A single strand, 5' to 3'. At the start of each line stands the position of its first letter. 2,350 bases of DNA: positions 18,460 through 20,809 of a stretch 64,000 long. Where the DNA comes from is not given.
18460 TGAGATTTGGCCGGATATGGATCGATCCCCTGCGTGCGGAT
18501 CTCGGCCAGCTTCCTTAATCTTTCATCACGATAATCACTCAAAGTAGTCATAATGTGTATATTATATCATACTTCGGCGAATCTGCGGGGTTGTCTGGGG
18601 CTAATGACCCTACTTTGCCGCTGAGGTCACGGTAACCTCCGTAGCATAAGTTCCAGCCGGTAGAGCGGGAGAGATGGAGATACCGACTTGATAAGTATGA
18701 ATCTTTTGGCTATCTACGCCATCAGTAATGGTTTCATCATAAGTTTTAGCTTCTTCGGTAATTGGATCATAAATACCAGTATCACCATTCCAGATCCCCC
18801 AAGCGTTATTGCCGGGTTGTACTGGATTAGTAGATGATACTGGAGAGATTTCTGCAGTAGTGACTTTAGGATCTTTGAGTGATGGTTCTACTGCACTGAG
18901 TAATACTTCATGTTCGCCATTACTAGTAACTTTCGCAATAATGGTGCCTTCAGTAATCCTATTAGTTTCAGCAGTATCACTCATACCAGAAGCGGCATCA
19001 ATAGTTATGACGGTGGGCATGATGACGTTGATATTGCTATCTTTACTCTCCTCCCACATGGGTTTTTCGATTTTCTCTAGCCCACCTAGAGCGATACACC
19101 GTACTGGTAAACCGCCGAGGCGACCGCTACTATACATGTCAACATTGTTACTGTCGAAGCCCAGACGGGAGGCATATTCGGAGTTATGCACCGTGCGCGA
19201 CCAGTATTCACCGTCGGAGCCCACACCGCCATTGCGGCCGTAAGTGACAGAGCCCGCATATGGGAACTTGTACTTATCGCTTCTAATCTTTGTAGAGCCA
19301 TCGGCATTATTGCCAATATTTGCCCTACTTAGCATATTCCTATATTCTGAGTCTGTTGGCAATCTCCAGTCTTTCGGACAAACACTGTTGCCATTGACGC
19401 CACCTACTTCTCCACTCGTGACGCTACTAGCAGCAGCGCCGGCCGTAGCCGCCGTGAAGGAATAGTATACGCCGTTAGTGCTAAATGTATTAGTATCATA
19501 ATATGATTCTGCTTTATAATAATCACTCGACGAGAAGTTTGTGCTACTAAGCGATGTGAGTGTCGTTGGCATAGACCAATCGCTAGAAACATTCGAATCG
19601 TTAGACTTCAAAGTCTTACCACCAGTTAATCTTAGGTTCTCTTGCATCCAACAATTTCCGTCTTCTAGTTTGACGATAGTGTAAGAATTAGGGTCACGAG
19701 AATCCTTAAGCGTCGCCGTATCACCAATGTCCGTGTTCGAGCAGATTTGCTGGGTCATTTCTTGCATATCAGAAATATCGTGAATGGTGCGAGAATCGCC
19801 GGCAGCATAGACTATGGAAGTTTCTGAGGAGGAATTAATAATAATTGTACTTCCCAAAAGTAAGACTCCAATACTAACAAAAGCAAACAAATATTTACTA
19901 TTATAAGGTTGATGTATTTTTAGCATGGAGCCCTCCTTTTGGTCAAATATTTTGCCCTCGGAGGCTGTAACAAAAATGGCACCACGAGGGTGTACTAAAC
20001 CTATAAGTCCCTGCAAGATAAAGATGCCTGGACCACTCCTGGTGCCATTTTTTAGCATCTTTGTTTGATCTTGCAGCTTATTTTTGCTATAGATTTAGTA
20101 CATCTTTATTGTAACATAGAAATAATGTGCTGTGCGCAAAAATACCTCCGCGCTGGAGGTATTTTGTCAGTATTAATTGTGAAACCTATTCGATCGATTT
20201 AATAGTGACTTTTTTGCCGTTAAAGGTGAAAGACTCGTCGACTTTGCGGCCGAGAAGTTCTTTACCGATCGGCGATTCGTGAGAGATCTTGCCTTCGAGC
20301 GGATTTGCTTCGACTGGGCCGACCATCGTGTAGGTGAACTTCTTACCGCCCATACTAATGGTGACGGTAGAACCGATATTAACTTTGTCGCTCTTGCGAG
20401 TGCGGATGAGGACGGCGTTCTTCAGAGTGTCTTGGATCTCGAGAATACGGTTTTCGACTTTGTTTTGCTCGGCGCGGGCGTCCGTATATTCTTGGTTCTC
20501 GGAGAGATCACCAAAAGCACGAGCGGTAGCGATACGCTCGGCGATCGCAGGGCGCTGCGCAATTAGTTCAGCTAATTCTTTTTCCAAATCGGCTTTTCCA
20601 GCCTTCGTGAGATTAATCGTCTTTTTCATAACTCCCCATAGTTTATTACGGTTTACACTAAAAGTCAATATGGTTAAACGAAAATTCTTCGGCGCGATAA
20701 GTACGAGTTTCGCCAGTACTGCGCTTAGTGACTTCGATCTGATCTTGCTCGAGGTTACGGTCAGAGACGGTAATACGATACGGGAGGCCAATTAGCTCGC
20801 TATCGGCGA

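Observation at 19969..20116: Conserved two-helix leader upstream of both FISUMP paralogs, with covariation and sense-strand-only G-U pairs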

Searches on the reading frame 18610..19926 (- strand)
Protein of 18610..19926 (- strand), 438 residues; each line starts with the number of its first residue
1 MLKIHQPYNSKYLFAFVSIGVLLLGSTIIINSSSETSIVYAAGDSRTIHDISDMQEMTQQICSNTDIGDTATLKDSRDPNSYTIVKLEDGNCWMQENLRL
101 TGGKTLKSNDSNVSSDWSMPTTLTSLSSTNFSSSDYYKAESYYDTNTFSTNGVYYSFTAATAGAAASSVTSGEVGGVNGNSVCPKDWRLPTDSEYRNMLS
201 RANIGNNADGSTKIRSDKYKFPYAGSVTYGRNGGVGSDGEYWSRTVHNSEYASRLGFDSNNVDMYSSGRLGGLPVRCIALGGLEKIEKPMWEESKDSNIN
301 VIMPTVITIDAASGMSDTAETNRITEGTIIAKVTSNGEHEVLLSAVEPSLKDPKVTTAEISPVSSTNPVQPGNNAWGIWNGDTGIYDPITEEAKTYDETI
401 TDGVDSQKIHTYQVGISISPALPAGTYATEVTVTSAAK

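Call 14: search_protein_families(library=pfam, proteins=[window:18610-19926:-], max_evalue=0.01)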
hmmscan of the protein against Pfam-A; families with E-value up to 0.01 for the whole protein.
window:18610-19926:- (438 aa): 2 families
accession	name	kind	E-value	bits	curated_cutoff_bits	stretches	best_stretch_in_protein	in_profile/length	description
PF09603.15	Fib_succ_major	-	1.7e-09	38.6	33.9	1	90-255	5-164/187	Fibrobacter succinogenes major domain (Fib_succ_major)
PF07603.17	Lcl_C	-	5.4e-06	27.1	34.9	1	185-278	43-116/117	Lcl C-terminal domain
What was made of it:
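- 18610..19926 (-): FISUMP gene 1 (438 aa). Pfam Fib_succ_major, E = 1.7e-9 (call 14).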

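Call 18: find_homologous_proteins(query=window:18610-19926:-, max_evalue=1e-10)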
Query window:18610-19926:- (438 aa): 73 proteins with E <= 1e-10 among 8000 candidates.
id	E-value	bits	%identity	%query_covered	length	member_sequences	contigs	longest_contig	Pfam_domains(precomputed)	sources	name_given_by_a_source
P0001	8.3e-288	972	100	100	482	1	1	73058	PF09603.16,PF07603.18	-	-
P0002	3.0e-145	503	57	100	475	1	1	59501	PF09603.16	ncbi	-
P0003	1.6e-140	487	60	87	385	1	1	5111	PF09603.16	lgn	-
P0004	1.5e-123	431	50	100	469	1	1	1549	PF09603.16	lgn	-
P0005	1.3e-107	379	48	100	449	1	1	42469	PF09603.16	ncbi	-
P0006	6.8e-107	376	47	100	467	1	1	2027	PF09603.16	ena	-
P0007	2.4e-106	374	48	100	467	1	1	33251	PF09603.16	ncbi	-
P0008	1.1e-105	372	49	100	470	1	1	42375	PF09603.16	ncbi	-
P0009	2.8e-99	351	49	100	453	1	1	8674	PF09603.16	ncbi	-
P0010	1.1e-92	329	65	58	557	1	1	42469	PF09603.16,PF09479.17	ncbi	-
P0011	2.0e-92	329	45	100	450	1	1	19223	PF09603.16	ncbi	-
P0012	1.9e-91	325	45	100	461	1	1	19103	PF09603.16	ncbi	-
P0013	2.9e-90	321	46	100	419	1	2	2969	PF09603.16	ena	-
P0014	3.5e-90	321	46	100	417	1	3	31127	PF09603.16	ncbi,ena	-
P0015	5.4e-90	321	46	100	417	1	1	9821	PF09603.16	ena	-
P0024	2.2e-81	292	43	100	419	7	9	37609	PF09603.16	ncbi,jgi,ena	-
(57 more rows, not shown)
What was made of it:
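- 18610..19926 (-): Homologues in call 18.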

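Call 19: find_encoding_contigs(protein=P0002, flank=3000, max_places=3)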
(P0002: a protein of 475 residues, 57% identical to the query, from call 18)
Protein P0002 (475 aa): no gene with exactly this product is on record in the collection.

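Call 20: find_encoding_contigs(protein=P0005, flank=3000, max_places=3)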
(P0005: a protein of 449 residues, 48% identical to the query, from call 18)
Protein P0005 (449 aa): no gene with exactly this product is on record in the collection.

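Call 21: find_encoding_contigs(protein=P0008, flank=3000, max_places=3)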
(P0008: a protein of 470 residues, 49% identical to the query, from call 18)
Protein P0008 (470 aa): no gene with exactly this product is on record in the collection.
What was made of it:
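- Tried and rejected: Contig look-ups. find_encoding_contigs for three NCBI-only homologues (P0002, P0005, P0008) returned nothing (calls 19-21).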

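Call 22: find_encoding_contigs(protein=P0024, flank=3000, max_places=4)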
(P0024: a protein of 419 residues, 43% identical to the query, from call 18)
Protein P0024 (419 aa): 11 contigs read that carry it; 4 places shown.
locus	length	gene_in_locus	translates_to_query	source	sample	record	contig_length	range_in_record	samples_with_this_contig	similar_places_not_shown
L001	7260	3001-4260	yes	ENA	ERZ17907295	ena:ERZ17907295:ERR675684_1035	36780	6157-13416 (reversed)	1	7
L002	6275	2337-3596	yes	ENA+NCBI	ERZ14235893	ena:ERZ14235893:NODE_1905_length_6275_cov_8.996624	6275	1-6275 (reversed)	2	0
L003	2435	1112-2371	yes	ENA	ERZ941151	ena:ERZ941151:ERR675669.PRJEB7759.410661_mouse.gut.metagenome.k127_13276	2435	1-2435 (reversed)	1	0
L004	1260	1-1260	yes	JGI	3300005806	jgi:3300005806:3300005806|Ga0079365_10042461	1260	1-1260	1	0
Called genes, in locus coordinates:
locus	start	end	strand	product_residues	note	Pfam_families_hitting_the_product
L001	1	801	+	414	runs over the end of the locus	PF02491:SHS2_FTSA, PF06723:MreB_Mbl, PF11104:PilM_2 (weak), PF14450:FtsA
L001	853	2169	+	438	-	PF00091:Tubulin, PF12327:FtsZ_C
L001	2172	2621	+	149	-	PF22811:Zn_ribbon_NrdR, PF03477:ATP-cone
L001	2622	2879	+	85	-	-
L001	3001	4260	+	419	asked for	PF09603:Fib_succ_major (weak)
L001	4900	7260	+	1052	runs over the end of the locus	PF00133:tRNA-synt_1, PF09334:tRNA-synt_1g (faint), PF00133:tRNA-synt_1, PF08264:Anticodon_1, PF19302:DUF5915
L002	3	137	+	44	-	?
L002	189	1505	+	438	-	PF00091:Tubulin, PF12327:FtsZ_C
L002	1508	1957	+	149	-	PF22811:Zn_ribbon_NrdR, PF03477:ATP-cone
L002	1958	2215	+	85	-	-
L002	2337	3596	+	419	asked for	PF09603:Fib_succ_major (weak)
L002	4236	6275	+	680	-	?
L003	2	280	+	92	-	?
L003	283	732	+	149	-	PF22811:Zn_ribbon_NrdR, PF03477:ATP-cone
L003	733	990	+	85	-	-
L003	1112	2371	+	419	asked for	PF09603:Fib_succ_major (weak)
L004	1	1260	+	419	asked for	PF09603:Fib_succ_major (weak)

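Call 25: find_related_loci(query=A2, collection=genome_contigs, flank=2500)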
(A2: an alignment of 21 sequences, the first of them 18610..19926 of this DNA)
Query A2 (438 aa) in genome_contigs; peptide patterns used: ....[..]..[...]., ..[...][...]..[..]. (x = any residue, [..] = any of these).
587 stretches matched a pattern (row limit reached: there are more); 555 encode a relative of the query (tblastn E <= 1e-3); the best 80 are kept; 80 distinct loci.
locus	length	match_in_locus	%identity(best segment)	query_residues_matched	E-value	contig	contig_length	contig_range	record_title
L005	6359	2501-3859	49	1-438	6e-112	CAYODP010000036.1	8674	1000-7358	MAG TPA_asm: uncultured Candidatus Saccharibacteria bacterium isolate SRP287540_co2_398 genome assembly, contig: NODE_90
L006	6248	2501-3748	45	1-437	4e-98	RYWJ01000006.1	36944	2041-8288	MAG: Candidatus Saccharibacteria bacterium isolate MAG_RACS_012 NODE_267_length_36944_cov_25.493996, whole genome shotgu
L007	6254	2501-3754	44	1-437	5e-94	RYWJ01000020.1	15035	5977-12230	MAG: Candidatus Saccharibacteria bacterium isolate MAG_RACS_012 NODE_1188_length_15035_cov_58.621495, whole genome shotg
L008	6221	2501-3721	43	1-428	3e-88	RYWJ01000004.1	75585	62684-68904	MAG: Candidatus Saccharibacteria bacterium isolate MAG_RACS_012 NODE_33_length_75585_cov_47.487382, whole genome shotgun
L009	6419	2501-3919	39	1-438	4e-76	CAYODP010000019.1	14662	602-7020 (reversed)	MAG TPA_asm: uncultured Candidatus Saccharibacteria bacterium isolate SRP287540_co2_398 genome assembly, contig: NODE_45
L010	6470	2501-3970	37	41-436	5e-76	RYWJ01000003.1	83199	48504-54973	MAG: Candidatus Saccharibacteria bacterium isolate MAG_RACS_012 NODE_20_length_83199_cov_50.178305, whole genome shotgun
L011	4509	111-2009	41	1-438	6e-74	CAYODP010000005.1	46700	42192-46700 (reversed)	MAG TPA_asm: uncultured Candidatus Saccharibacteria bacterium isolate SRP287540_co2_398 genome assembly, contig: NODE_67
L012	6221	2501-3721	38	42-436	8e-73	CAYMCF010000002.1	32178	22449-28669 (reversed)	MAG TPA_asm: uncultured Candidatus Saccharibacteria bacterium isolate SRP287540_co1_287 genome assembly, contig: NODE_13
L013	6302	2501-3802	39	1-438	2e-72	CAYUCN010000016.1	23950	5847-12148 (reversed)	MAG TPA_asm: uncultured Candidatus Saccharibacteria bacterium isolate SRP287540_co1_115 genome assembly, contig: NODE_20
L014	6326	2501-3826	34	8-435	4e-58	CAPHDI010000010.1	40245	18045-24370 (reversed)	MAG TPA_asm: uncultured Candidatus Saccharibacteria bacterium isolate MGBC103309 genome assembly, contig: MGBC103309.10,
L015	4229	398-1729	33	44-435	5e-58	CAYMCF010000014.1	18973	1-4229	MAG TPA_asm: uncultured Candidatus Saccharibacteria bacterium isolate SRP287540_co1_287 genome assembly, contig: NODE_29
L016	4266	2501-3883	33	1-437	5e-57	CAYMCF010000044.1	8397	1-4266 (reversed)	MAG TPA_asm: uncultured Candidatus Saccharibacteria bacterium isolate SRP287540_co1_287 genome assembly, contig: NODE_93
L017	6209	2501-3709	34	46-435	7e-53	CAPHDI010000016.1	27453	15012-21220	MAG TPA_asm: uncultured Candidatus Saccharibacteria bacterium isolate MGBC103309 genome assembly, contig: MGBC103309.16,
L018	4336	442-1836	32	1-435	5e-50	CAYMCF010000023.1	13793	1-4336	MAG TPA_asm: uncultured Candidatus Saccharibacteria bacterium isolate SRP287540_co1_287 genome assembly, contig: NODE_47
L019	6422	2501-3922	35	1-435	4e-50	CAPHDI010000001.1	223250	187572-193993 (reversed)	MAG TPA_asm: uncultured Candidatus Saccharibacteria bacterium isolate MGBC103309 genome assembly, contig: MGBC103309.1,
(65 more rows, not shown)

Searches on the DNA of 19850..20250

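Call 49: search_rna_families(source=window, start=19850, end=20250, threshold=evalue, max_evalue=10)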
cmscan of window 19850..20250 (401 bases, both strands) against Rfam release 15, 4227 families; matches with E-value up to 10: 8.
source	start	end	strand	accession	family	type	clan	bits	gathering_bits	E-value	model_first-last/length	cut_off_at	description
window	20112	20169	+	RF01859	Phe_leader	Cis-reg; leader;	-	22.2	55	0.19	1-125/125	no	Phenylalanine leader peptide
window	19850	19955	-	RF01026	MIR828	Gene; miRNA;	-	18.7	69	0.65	1-106/115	3'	MIR828 microRNA precursor family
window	20105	20167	+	RF01388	isrD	Gene; sRNA;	-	17.8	37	0.46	1-51/51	no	isrD Hfq binding RNA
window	19854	19942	+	RF01026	MIR828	Gene; miRNA;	-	15.5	69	4.4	14-102/115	no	MIR828 microRNA precursor family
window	19855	19941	-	RF00896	mir-787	Gene; miRNA;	-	15.2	57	4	1-72/72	no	mir-787 microRNA precursor family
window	20061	20143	+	RF00669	mir-96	Gene; miRNA;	-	14.9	65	3.4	1-78/78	no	mir-96 microRNA precursor family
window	19855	19941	-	RF03483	MIR319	Gene; miRNA;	-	14.2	54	4.9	1-92/92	no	MIR319 microRNA precursor family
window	19854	19925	+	RF01419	IsrR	Gene; antisense;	-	12.4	52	3.3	112-187/187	no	Antisense RNA which regulates isiA expression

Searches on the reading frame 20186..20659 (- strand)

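Call 14: search_protein_families(library=pfam, proteins=[window:20186-20659:-], max_evalue=0.01)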
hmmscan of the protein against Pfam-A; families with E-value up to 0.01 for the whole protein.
window:20186-20659:- (157 aa): 2 families
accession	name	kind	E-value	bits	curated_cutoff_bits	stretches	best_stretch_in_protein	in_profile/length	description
PF03449.20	GreA_GreB_N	-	1.4e-22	80.1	24.5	1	16-83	2-70/71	Transcription elongation factor, N-terminal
PF01272.25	GreA_GreB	-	8e-20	71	26.9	1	90-156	3-75/77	Transcription elongation factor, GreA/GreB, C-term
